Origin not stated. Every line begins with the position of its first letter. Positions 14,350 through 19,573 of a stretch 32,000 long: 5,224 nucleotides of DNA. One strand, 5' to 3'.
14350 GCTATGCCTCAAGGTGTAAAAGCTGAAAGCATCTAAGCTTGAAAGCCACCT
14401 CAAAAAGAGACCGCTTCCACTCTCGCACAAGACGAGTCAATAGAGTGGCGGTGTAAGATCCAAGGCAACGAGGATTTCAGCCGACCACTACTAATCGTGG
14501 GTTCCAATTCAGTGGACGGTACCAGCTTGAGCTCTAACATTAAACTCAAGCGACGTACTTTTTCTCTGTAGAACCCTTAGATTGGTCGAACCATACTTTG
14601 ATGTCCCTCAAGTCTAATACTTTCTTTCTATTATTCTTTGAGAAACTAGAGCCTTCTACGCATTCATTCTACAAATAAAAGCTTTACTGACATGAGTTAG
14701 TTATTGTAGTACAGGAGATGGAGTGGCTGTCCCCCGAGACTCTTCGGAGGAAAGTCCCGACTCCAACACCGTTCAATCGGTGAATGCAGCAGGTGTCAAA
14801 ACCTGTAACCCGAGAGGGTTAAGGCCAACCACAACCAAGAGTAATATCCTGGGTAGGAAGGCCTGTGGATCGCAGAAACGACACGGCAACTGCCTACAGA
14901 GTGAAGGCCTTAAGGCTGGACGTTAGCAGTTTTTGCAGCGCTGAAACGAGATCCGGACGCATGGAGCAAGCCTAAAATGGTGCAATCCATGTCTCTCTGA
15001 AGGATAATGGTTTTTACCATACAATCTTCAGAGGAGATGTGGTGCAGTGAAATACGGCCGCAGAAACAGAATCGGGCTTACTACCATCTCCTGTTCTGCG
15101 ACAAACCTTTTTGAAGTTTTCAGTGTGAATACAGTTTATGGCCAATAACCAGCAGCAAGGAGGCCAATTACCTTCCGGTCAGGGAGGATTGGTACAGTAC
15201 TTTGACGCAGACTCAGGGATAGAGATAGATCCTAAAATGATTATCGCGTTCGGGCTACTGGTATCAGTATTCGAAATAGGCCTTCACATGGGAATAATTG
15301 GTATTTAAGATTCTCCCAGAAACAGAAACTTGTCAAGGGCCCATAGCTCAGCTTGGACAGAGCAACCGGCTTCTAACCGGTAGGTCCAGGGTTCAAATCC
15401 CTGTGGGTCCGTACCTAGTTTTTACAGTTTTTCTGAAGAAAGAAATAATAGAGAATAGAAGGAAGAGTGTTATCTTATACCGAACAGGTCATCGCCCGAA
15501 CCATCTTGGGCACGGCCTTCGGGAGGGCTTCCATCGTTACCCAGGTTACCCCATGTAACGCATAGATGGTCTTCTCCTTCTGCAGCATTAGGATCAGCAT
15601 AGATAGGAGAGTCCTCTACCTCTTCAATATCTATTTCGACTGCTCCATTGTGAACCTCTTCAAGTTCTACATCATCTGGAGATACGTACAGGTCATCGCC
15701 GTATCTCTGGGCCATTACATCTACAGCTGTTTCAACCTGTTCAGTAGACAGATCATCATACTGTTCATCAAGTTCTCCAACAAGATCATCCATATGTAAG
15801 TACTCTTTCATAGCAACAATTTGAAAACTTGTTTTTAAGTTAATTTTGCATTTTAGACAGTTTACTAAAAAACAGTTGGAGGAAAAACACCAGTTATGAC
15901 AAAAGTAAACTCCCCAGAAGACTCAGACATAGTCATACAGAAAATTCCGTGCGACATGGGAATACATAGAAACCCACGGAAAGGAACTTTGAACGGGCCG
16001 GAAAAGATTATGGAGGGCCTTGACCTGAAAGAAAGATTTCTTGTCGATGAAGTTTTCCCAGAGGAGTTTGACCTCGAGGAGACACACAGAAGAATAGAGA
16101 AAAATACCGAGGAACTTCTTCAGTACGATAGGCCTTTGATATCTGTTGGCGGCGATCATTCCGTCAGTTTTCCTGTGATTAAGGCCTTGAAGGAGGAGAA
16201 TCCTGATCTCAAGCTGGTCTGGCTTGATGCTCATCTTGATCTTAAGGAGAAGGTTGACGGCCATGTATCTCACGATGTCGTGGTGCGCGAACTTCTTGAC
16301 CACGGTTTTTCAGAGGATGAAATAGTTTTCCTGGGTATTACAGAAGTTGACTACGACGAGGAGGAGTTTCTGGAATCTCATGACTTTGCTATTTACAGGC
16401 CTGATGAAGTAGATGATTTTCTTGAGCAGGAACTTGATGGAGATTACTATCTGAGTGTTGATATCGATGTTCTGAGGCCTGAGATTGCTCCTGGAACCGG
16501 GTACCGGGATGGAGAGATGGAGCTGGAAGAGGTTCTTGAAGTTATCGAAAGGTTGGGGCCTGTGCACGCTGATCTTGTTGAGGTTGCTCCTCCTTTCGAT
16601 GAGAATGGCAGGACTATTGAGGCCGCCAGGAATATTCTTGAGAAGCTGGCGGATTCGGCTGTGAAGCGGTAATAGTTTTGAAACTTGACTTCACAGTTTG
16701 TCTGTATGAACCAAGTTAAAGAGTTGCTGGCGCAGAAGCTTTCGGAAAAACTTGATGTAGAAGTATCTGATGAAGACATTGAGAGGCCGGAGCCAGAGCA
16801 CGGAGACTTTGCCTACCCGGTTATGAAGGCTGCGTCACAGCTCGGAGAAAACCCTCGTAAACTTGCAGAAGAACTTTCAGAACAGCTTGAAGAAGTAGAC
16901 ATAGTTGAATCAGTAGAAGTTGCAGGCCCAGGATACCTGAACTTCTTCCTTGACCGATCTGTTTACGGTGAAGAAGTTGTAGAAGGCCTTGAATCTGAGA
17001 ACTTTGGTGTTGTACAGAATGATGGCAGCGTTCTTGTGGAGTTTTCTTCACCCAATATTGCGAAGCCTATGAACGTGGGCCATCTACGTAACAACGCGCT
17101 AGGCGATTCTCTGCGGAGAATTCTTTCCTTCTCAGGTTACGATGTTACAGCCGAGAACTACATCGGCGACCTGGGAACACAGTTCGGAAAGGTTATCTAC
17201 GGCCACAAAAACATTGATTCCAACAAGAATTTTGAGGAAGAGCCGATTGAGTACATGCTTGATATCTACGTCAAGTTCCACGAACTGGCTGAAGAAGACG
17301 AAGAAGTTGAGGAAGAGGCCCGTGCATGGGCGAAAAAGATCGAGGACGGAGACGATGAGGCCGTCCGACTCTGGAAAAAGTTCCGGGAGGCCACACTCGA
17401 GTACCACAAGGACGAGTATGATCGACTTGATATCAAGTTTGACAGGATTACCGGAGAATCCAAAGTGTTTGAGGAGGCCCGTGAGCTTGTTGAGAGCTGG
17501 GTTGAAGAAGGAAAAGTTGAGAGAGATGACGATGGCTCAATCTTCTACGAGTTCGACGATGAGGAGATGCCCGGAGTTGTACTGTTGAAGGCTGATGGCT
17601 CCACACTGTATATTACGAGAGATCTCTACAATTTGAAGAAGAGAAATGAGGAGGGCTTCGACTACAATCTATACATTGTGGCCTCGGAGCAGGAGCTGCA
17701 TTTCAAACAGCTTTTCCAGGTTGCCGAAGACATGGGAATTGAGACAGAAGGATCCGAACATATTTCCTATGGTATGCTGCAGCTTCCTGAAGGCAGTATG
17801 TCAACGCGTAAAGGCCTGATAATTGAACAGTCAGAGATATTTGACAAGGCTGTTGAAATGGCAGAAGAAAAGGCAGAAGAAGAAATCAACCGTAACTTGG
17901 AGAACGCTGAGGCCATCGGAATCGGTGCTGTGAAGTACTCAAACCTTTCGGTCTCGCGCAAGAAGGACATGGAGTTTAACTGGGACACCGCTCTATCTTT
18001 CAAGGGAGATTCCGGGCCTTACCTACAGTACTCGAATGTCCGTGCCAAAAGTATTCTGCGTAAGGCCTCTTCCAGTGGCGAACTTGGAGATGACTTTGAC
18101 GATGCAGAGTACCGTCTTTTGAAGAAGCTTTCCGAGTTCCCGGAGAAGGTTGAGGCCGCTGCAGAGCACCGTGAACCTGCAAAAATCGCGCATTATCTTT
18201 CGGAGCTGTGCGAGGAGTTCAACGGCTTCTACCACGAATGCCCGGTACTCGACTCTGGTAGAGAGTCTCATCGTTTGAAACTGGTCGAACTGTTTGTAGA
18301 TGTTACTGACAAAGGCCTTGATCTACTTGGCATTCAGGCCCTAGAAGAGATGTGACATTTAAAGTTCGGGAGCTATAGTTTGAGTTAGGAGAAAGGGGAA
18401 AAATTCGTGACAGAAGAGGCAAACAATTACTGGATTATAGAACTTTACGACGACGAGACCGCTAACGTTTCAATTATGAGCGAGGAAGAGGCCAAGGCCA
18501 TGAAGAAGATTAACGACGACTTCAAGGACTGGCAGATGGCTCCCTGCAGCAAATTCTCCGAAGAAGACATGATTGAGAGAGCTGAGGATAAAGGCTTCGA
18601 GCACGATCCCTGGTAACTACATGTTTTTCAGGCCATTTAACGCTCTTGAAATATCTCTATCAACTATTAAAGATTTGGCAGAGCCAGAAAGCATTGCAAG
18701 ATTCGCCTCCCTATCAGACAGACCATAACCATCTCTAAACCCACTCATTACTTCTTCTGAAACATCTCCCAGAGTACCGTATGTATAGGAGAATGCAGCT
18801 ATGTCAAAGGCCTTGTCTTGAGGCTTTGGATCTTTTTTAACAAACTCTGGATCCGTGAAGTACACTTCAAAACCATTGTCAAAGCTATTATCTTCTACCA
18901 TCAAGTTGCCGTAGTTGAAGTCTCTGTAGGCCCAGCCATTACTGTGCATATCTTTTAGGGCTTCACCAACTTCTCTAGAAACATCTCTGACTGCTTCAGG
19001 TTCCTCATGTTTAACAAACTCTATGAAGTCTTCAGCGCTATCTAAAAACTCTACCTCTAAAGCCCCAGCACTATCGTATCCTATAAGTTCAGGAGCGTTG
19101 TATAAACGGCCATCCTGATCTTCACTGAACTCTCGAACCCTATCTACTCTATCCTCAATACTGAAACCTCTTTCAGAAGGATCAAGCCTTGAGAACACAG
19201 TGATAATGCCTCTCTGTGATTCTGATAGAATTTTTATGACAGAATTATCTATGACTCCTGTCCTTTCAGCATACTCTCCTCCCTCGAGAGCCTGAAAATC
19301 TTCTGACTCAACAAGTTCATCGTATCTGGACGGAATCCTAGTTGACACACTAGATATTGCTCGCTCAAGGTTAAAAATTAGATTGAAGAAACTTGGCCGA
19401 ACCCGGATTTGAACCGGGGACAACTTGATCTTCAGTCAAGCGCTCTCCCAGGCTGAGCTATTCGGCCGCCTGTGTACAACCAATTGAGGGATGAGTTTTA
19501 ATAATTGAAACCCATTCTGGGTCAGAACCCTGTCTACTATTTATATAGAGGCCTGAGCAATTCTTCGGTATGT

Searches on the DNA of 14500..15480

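Call 42: search_rna_families(source=window, start=14500, end=15480, threshold=evalue, max_evalue=1)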
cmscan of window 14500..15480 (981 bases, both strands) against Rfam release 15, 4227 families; matches with E-value up to 1: 6.
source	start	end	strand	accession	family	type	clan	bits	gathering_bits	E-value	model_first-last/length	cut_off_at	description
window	14713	15092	+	RF00373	RNaseP_arch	Gene; ribozyme;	CL00002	74.4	84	1.5e-20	1-288/288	no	Archaeal RNase P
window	15337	15411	+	RF00005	tRNA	Gene; tRNA;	CL00001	67.6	29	2.2e-14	1-71/71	no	tRNA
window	15337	15412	-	RF04354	Plastid-ycf2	Cis-reg;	-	31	65.7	0.00028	1-75/75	no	Plastid-ycf2 5UTR RNA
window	15373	15411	-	RF04351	Plastid-psbl-rps4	Cis-reg;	-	22.8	68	0.04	1-53/53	no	Plastid-psbl-rps4 3UTR RNA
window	14992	15037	-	RF02262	MAT2A_C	Cis-reg;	-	20.7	47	0.22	1-52/52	no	MAT2A 3'UTR stem loop C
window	15362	15410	+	RF01684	mascRNA-menRNA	Gene;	-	19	42.5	0.6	1-56/56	no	MALAT1-associated small cytoplasmic RNA/MEN beta RNA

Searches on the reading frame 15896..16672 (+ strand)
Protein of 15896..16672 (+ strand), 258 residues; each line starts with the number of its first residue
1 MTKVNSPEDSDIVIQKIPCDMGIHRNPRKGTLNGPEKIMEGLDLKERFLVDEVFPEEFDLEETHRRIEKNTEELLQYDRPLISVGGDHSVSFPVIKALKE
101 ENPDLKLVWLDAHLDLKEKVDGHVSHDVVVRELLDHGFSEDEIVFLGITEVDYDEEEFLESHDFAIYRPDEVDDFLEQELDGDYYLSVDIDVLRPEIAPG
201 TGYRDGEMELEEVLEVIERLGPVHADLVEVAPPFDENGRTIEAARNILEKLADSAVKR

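Call 9: search_protein_families(library=pfam, proteins=[window:15896-16672:+])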
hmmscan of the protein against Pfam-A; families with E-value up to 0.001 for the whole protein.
window:15896-16672:+ (258 aa): 1 family
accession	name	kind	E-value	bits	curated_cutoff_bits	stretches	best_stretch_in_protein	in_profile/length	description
PF00491.26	Arginase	-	1.5e-43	149.7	22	1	11-250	2-276/280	Arginase family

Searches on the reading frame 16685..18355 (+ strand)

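Call 9: search_protein_families(library=pfam, proteins=[window:16685-18355:+])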
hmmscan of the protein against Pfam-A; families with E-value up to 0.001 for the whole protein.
window:16685-18355:+ (556 aa): 4 families
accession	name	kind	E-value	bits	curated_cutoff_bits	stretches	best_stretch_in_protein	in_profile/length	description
PF00750.26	tRNA-synt_1d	-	9.7e-67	225.8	23.3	1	111-433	17-349/349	tRNA synthetases class I (R), catalytic domain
PF05746.21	DALR_1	-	5.1e-29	101.2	22.3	1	447-556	1-117/117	DALR anticodon binding domain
PF03485.21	Arg_tRNA_synt_N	-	3.5e-23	82.5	21.5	1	10-89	2-85/85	Arginyl tRNA synthetase N terminal domain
PF01406.26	tRNA-synt_1e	-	0.00048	20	27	1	125-340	19-181/301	tRNA synthetases class I (C) catalytic domain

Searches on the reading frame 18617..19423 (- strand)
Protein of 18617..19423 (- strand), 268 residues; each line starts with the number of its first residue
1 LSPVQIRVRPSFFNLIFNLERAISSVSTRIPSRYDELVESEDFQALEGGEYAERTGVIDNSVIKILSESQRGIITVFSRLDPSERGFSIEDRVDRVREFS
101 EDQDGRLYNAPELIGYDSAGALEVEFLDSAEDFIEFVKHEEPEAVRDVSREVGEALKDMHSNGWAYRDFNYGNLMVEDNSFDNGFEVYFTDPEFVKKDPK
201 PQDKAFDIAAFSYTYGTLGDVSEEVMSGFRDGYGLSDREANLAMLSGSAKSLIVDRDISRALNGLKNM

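Call 9: search_protein_families(library=pfam, proteins=[window:18617-19423:-])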
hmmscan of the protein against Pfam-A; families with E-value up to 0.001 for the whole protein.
window:18617-19423:- (268 aa): 1 family
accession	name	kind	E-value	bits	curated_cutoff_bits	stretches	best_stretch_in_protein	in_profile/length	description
PF06293.20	Kdo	-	0.00037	20.4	21.3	1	124-191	96-165/207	Lipopolysaccharide kinase (Kdo/WaaP) family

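Call 61: search_protein_families(library=padloc, proteins=[window:18617-19423:-], max_evalue=0.01)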
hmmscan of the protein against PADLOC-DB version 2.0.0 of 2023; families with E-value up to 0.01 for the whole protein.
window:18617-19423:- (268 aa): 1 family
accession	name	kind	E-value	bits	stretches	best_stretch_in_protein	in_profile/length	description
PDLC04431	PDC-M12B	-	0.0061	14.3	0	22-108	38-124/271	-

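Call 62: search_protein_families(library=ncbifam, proteins=[window:18617-19423:-], max_evalue=0.01)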
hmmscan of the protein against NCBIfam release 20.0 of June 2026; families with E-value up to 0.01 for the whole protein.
window:18617-19423:- (268 aa): 5 families
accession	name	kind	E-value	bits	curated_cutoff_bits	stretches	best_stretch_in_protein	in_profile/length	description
TIGR03724.2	arch_bud32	equivalog_domain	9.2e-07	28.5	125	1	142-237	88-173/193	KEOPS complex kinase/ATPase Bud32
NF007174.0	PRK09605.1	equivalog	3.1e-05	22.7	447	1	145-236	429-514/535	bifunctional N(6)-L-threonylcarbamoyladenine synthase/serine/threonine protein kinase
NF011460.0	PRK14879.1-1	equivalog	0.0014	17.8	199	1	125-233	91-196/232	Kae1-associated kinase Bud32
NF038151.1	lanthi_synth_III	equivalog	0.0032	15.9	575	1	144-205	337-393/833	class III lanthionine synthetase LanKC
NF038150.1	lanthi_synth_IV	equivalog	0.0053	15.1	650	1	139-179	294-334/851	class IV lanthionine synthetase LanL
